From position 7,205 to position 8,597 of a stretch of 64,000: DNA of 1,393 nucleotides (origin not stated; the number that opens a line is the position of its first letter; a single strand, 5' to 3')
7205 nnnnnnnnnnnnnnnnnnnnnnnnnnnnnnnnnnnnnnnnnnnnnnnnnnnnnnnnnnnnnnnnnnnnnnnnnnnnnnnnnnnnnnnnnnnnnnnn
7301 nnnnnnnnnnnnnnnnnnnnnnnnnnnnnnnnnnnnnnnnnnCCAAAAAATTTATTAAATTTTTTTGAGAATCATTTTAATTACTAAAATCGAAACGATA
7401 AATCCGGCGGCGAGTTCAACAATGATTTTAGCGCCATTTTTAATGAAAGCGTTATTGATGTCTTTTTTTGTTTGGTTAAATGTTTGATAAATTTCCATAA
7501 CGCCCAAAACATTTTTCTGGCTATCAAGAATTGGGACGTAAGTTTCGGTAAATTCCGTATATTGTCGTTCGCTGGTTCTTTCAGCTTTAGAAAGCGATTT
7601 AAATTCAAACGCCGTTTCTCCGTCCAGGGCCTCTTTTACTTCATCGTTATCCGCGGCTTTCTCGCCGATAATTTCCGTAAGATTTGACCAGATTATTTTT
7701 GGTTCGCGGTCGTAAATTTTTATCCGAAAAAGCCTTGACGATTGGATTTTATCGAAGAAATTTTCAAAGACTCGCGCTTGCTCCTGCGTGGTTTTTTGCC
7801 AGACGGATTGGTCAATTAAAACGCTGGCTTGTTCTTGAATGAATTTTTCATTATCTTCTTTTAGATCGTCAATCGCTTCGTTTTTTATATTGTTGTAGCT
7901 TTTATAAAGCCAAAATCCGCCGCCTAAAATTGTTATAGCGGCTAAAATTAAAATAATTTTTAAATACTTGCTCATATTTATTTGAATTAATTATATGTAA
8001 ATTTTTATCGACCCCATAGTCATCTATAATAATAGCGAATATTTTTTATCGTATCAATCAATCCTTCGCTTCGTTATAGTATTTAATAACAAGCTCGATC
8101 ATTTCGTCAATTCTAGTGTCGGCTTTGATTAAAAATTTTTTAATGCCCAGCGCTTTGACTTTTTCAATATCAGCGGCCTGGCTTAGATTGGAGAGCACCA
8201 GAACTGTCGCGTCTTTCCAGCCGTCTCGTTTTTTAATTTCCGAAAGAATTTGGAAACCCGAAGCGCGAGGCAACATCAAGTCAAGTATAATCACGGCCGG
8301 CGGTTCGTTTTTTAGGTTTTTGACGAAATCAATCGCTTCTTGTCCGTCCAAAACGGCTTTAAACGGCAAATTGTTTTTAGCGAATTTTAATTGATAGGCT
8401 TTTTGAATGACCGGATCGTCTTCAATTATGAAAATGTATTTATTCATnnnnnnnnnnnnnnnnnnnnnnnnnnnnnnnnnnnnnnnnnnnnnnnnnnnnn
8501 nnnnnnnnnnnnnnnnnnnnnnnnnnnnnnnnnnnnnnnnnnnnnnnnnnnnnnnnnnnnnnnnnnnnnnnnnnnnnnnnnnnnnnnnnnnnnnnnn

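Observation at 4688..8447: Two-component cluster with a free-standing copy of the kinase sensor domain and three output-less response regulators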

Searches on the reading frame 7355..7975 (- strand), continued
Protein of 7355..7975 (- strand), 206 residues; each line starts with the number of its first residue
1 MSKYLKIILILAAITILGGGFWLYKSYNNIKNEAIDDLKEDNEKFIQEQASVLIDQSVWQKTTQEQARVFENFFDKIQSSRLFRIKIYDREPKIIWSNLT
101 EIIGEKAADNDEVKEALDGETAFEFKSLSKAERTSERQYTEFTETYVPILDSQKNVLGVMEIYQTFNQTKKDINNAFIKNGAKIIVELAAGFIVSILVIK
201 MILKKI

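Call 65: find_encoding_contigs(protein=P0165, flank=5000, max_places=2)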
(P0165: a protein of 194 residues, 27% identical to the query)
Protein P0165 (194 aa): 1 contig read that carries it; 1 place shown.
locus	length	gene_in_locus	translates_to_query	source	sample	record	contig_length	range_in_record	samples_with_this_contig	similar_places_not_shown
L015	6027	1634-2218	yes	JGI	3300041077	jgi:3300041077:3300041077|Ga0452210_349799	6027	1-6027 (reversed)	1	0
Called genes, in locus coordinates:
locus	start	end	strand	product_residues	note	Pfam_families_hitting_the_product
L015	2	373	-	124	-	?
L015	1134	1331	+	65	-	-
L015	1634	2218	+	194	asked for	-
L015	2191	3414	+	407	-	PF08448:PAS_4 (faint), PF13188:PAS_8 (weak), PF13426:PAS_9, PF13185:GAF_2, PF22922:GAF_NLP (faint), PF01590:GAF (faint)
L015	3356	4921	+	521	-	PF00989:PAS, PF08448:PAS_4, PF13188:PAS_8 (weak), PF08447:PAS_3, PF13426:PAS_9, PF00512:HisKA (faint), PF02518:HATPase_c, PF00072:Response_reg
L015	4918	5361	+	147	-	PF00072:Response_reg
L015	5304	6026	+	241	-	?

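Call 66: find_encoding_contigs(protein=P0147, flank=5000, max_places=2)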
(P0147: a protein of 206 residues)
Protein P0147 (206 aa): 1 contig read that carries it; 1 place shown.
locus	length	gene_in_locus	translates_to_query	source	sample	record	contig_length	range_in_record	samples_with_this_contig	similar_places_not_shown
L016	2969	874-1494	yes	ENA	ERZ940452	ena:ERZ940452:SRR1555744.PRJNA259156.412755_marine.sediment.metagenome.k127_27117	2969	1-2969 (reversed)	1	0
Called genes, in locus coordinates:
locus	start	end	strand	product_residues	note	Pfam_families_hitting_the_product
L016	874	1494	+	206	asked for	-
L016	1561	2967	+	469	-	?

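Call 67: list_cluster_members(proteins=[P0156, P0003, P0007, P0013, P0018, P0019, P0022, P0023, P0024, P0042])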
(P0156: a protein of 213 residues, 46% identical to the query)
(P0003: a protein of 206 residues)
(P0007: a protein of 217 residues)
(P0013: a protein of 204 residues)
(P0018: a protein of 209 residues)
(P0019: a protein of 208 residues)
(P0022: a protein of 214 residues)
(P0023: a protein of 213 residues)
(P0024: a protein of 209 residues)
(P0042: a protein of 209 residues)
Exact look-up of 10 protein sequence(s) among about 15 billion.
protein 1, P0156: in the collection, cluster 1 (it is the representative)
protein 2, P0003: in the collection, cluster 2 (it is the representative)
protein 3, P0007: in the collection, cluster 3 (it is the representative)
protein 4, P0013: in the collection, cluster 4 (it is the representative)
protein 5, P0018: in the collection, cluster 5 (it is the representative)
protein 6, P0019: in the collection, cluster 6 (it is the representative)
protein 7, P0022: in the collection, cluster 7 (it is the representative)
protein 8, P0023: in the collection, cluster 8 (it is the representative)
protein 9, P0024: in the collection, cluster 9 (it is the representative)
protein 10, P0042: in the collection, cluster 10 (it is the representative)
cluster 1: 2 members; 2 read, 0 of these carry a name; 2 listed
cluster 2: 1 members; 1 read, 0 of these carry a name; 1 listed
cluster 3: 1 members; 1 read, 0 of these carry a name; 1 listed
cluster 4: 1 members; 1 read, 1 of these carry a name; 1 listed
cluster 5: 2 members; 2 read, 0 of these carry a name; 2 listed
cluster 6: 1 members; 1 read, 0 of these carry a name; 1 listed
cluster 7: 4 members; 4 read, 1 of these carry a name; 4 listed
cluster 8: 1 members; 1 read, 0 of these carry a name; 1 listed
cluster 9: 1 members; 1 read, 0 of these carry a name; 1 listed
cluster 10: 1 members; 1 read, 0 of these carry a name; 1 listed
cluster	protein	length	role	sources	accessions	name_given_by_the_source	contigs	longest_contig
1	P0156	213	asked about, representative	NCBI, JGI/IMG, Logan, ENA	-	-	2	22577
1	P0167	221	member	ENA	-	-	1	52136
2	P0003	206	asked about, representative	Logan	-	-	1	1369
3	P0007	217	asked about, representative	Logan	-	-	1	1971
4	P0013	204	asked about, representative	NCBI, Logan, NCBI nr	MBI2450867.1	MAG: hypothetical protein HYV52_00800 [Parcubacteria group bacterium] | hypothetical protein [Parcubacteria group bacterium]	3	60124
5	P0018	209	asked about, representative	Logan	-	-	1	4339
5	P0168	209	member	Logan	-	-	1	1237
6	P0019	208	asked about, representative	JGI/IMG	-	-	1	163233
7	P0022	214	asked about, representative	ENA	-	-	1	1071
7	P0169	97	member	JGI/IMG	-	hypothetical protein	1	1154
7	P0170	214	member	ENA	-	-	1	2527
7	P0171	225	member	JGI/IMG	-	-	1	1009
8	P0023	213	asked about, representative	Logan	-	-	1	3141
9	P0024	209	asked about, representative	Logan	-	-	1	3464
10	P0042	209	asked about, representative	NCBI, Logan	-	-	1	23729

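Call 68: find_encoding_contigs(protein=P0013, flank=8000, max_places=2)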
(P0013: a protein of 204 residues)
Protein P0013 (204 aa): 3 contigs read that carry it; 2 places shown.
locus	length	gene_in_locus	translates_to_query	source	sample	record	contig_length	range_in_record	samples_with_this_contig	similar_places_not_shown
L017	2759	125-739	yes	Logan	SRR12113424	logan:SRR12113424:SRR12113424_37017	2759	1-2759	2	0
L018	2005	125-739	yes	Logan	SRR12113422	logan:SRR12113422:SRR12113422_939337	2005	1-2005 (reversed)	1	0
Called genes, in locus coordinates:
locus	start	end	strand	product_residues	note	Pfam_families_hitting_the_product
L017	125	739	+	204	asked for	-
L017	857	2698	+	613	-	PF00672:HAMP, PF00989:PAS, PF08448:PAS_4, PF13426:PAS_9, PF00512:HisKA, PF02518:HATPase_c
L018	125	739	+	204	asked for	-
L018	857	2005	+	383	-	?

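Call 69: find_encoding_contigs(protein=P0019, flank=8000, max_places=1)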
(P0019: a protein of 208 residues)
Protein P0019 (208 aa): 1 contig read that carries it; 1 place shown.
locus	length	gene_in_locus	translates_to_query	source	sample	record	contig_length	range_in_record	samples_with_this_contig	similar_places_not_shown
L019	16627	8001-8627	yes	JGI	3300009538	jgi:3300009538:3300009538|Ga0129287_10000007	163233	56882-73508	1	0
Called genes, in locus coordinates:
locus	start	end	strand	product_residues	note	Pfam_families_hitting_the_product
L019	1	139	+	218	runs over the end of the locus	PF13623:SurA_N_2 (faint), PF09312:SurA_N, PF13624:SurA_N_3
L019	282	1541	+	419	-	PF00963:Cohesin (weak)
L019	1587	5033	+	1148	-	PF07495:Y_Y_Y (faint), PF21471:Reelin_subrepeat-B (faint), PF24893:DUF7743 (faint), PF13750:Big_3_3 (faint), PF09136:Glucodextran_B (faint), PF17936:Big_6 (faint), PF19077:Big_13, PF13620:CarboxypepD_reg (weak)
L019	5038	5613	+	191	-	PF00578:AhpC-TSA, PF08534:Redoxin, PF00085:Thioredoxin (faint), PF13905:Thioredoxin_8 (weak)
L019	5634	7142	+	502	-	PF02743:dCache_1 (faint), PF14827:dCache_3, PF17203:sCache_3_2 (faint), PF17201:Cache_3-Cache_2, PF17202:sCache_3_3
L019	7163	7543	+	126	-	PF00072:Response_reg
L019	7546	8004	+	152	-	PF03975:CheD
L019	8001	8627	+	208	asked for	-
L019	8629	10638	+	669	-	PF00672:HAMP, PF00512:HisKA, PF02518:HATPase_c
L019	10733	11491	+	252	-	PF13489:Methyltransf_23, PF13847:Methyltransf_31, PF08241:Methyltransf_11, PF08242:Methyltransf_12, PF13649:Methyltransf_25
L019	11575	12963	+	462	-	-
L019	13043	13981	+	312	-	PF00188:CAP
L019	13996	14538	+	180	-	PF13302:Acetyltransf_3, PF13420:Acetyltransf_4, PF13673:Acetyltransf_10 (weak), PF00583:Acetyltransf_1, PF13508:Acetyltransf_7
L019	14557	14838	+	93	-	-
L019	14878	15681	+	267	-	-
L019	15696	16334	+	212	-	PF01966:HD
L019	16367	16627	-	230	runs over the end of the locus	PF00702:Hydrolase, PF12710:HAD, PF13419:HAD_2, PF13242:Hydrolase_like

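Call 72: search_protein_families(library=pfam, proteins=[L019:5634-7142:+, L019:7546-8004:+], max_evalue=0.001)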
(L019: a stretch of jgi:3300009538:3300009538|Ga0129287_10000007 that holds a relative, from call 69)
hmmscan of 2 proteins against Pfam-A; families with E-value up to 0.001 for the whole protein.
L019:5634-7142:+ (502 aa): 5 families
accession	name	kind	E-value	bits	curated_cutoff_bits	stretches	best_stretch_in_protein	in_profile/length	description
PF17202.10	sCache_3_3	-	1.6e-19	70.6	28.8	1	369-467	6-102/107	Single cache domain 3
PF14827.12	dCache_3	-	1.9e-16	60.8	25.7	1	257-456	30-229/239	Double sensory domain of two-component sensor kinase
PF17201.10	Cache_3-Cache_2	-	5.8e-10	39.4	27.7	1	369-456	87-178/299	Cache 3/Cache 2 fusion domain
PF17203.10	sCache_3_2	-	2.9e-08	34.3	28.4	1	250-366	11-126/140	Single cache domain 3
PF02743.24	dCache_1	-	2.4e-05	24.4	45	1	250-366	26-150/240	Cache domain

L019:7546-8004:+ (152 aa): 1 family
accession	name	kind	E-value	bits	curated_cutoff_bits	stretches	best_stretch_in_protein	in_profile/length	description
PF03975.18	CheD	-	8.1e-25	87.5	25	1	55-148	5-106/108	CheD chemotactic sensory transduction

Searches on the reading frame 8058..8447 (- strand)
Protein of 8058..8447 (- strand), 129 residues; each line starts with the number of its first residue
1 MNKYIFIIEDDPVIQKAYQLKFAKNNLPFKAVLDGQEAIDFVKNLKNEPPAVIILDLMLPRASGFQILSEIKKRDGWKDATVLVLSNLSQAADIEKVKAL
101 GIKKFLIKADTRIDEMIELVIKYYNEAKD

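Call 3: search_protein_families(library=pfam, proteins=[window:8058-8447:-], max_evalue=0.01)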
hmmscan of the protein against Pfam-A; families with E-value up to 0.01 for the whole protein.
window:8058-8447:- (129 aa): 1 family
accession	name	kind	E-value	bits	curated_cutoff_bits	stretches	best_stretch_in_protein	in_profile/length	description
PF00072.30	Response_reg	-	2.9e-16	60.1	30.2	1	5-109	1-100/111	Response regulator receiver domain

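Call 51: search_protein_families(library=ncbifam, proteins=[window:8058-8447:-], max_evalue=0.001)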
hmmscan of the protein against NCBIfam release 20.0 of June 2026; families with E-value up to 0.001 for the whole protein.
window:8058-8447:- (129 aa): 57 families (the best 25 are shown)
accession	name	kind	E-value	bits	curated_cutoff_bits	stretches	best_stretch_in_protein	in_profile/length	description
NF007969.0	PRK10693.1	equivalog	1.3e-13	50.7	329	1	2-123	7-123/337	two-component system response regulator RssB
TIGR02154.1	PhoB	equivalog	1.6e-11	43.9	296.2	1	1-101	1-98/226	phosphate regulon transcriptional regulator PhoB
NF045717.1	DVU0259_DivK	exception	5.9e-11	42.6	160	1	1-103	1-101/117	DVU0259 family response regulator domain-containing protein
NF041733.1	resp_reg_CseB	equivalog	3.7e-10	39.6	350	1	5-108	3-100/228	two-component system response regulator CseB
NF045944.1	ResRegRpaBCyano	equivalog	4e-10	39.5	330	1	7-109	2-98/229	response regulator transcription factor RpaB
NF045991.1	RespRegCtrARhodob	equivalog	1.9e-09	37.6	350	1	5-112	3-105/224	response regulator transcription factor CtrA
NF040689.1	MtrAB_MtrA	equivalog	2.4e-09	36.9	300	1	5-106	1-96/219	MtrAB system response regulator MtrA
NF040534.1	resp_reg_YycF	equivalog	1.7e-08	34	340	1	4-100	2-90/231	response regulator YycF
NF041866.1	EpsW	equivalog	2.3e-08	33.7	200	1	4-112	7-114/131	exopolysaccharide biosynthesis response regulator EpsW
NF045505.1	RR_RssB_Pseudo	equivalog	3.3e-08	33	700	1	5-109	8-107/394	two-component system response regulator RssB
NF033120.0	vanR_FM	exception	8.9e-08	32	460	1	5-111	6-106/231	vancomycin resistance response regulator transcription factor, VanR-F/VanR-M family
TIGR02875.1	spore_0_A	equivalog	1e-07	31.5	200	1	34-109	36-108/262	sporulation transcription factor Spo0A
NF038297.2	hybrid_HK_HrmK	equivalog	1.3e-07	30.6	725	1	3-123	491-607/607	hybrid histidine kinase/response regulator HrmK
TIGR01387.1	cztR_silR_copR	subfamily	1.5e-07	31.3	279.2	1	5-109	1-100/218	heavy metal response regulator transcription factor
NF045901.1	HisKinLetSLeg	equivalog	1.9e-07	29.4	1650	1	4-120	673-785/906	two-component system sensor histidine kinase LetS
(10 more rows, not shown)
